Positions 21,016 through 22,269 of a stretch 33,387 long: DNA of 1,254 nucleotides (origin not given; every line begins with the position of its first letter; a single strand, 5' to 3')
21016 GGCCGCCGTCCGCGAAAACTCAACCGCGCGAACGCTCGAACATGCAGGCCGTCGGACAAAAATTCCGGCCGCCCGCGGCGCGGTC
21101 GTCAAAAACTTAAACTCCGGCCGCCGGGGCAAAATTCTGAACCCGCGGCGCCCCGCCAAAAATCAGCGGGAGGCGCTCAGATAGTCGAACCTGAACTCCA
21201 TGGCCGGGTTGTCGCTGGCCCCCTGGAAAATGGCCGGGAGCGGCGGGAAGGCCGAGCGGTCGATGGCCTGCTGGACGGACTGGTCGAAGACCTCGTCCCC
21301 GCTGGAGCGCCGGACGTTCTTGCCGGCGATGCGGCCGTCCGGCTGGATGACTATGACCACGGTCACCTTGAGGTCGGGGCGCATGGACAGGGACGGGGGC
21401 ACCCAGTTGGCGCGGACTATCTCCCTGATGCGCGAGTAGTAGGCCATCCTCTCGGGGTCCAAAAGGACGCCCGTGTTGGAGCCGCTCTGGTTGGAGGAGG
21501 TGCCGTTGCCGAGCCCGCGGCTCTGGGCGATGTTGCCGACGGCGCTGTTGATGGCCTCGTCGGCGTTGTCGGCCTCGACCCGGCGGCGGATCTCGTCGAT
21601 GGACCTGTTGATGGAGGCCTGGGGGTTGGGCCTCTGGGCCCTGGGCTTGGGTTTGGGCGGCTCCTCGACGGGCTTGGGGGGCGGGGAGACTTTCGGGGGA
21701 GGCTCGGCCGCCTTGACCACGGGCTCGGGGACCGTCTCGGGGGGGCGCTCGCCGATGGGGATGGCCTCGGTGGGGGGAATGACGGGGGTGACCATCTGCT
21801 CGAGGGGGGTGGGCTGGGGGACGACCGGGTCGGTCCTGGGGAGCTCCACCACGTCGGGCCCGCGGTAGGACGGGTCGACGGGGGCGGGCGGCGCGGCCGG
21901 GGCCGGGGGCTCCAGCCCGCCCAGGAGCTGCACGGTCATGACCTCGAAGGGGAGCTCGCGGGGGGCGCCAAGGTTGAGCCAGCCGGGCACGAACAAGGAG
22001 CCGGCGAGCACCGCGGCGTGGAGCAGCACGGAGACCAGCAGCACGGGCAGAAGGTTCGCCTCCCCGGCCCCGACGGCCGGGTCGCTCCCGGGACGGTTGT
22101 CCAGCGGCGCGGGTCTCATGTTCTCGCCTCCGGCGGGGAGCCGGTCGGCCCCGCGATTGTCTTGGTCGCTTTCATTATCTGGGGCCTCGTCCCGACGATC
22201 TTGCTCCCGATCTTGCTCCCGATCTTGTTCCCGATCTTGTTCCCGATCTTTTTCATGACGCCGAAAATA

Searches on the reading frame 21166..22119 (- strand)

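Call 51: search_protein_families(library=pfam, max_evalue=0.001, proteins=[window:21166-22119:-])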
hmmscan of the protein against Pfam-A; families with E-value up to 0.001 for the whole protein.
window:21166-22119:- (318 aa): 2 families
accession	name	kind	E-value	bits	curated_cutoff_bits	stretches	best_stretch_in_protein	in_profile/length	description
PF13103.11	TonB_2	-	3.2e-18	66.1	22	1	226-310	3-84/85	TonB C terminal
PF03544.19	TonB_C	-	4.2e-07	30.8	24.6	1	251-295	17-61/79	Gram-negative bacterial TonB protein C-terminal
